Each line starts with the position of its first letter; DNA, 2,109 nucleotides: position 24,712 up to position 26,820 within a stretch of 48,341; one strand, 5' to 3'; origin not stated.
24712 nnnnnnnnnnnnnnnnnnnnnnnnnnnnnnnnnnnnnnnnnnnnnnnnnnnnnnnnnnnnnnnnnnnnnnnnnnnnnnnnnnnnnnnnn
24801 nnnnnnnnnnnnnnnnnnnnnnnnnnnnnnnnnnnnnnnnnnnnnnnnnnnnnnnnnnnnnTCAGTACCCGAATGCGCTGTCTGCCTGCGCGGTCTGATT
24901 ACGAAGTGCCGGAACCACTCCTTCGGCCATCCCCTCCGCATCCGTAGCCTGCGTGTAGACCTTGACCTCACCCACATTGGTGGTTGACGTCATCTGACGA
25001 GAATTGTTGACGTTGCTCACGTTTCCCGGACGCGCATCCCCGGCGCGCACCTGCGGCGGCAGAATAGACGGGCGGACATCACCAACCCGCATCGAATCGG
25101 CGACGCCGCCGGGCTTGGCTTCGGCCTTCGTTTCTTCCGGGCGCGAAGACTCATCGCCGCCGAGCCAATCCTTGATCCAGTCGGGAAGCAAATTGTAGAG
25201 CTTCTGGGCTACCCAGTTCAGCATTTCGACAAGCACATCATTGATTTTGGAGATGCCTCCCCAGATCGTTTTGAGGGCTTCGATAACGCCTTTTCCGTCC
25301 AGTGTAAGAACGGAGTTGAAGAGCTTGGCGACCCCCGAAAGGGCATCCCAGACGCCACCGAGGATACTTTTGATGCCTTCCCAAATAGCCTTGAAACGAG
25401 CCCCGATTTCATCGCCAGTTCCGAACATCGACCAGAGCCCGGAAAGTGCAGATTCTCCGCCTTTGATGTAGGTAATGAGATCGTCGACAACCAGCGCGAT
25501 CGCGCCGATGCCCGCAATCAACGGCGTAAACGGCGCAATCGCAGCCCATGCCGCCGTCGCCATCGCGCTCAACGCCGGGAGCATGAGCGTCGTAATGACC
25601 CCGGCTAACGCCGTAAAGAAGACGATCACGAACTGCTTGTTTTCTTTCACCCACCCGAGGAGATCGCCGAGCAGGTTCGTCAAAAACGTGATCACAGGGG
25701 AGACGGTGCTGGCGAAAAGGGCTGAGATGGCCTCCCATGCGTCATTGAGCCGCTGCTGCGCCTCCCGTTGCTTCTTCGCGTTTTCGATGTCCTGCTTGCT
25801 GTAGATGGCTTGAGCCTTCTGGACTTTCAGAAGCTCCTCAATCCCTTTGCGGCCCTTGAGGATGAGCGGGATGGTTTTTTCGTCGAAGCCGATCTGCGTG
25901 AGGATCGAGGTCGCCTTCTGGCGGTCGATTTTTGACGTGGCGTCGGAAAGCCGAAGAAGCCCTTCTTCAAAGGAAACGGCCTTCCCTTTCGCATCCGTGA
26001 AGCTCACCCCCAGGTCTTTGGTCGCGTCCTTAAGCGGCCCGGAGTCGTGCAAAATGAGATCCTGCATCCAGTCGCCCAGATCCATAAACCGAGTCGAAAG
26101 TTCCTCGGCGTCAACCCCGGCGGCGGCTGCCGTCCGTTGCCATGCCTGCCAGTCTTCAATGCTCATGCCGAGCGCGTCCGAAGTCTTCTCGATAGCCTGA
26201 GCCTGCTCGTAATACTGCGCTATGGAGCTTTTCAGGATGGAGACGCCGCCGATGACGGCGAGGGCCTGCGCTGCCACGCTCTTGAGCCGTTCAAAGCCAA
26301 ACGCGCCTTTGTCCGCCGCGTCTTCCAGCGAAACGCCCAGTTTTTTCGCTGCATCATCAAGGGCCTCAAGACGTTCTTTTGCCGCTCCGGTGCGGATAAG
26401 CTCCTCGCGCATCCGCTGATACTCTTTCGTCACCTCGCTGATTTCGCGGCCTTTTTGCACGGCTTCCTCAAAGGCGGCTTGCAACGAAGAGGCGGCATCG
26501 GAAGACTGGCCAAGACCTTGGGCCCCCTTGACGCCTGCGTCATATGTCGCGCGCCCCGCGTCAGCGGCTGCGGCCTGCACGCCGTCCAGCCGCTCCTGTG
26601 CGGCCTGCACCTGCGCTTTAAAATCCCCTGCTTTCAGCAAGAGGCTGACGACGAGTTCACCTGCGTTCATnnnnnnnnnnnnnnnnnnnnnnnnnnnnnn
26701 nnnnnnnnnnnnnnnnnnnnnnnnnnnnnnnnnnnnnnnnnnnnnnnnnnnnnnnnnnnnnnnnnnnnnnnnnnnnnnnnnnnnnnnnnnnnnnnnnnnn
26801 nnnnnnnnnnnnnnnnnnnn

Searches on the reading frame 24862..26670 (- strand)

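Call 38: search_protein_families(library=pfam, proteins=[window:24862-26670:-], max_evalue=0.001)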
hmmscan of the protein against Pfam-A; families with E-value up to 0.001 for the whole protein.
window:24862-26670:- (602 aa): 1 family
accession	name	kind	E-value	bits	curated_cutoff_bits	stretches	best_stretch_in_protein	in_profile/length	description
PF10145.14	PhageMin_Tail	-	3.9e-07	30.6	33.2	1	81-260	15-199/201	Phage-related minor tail protein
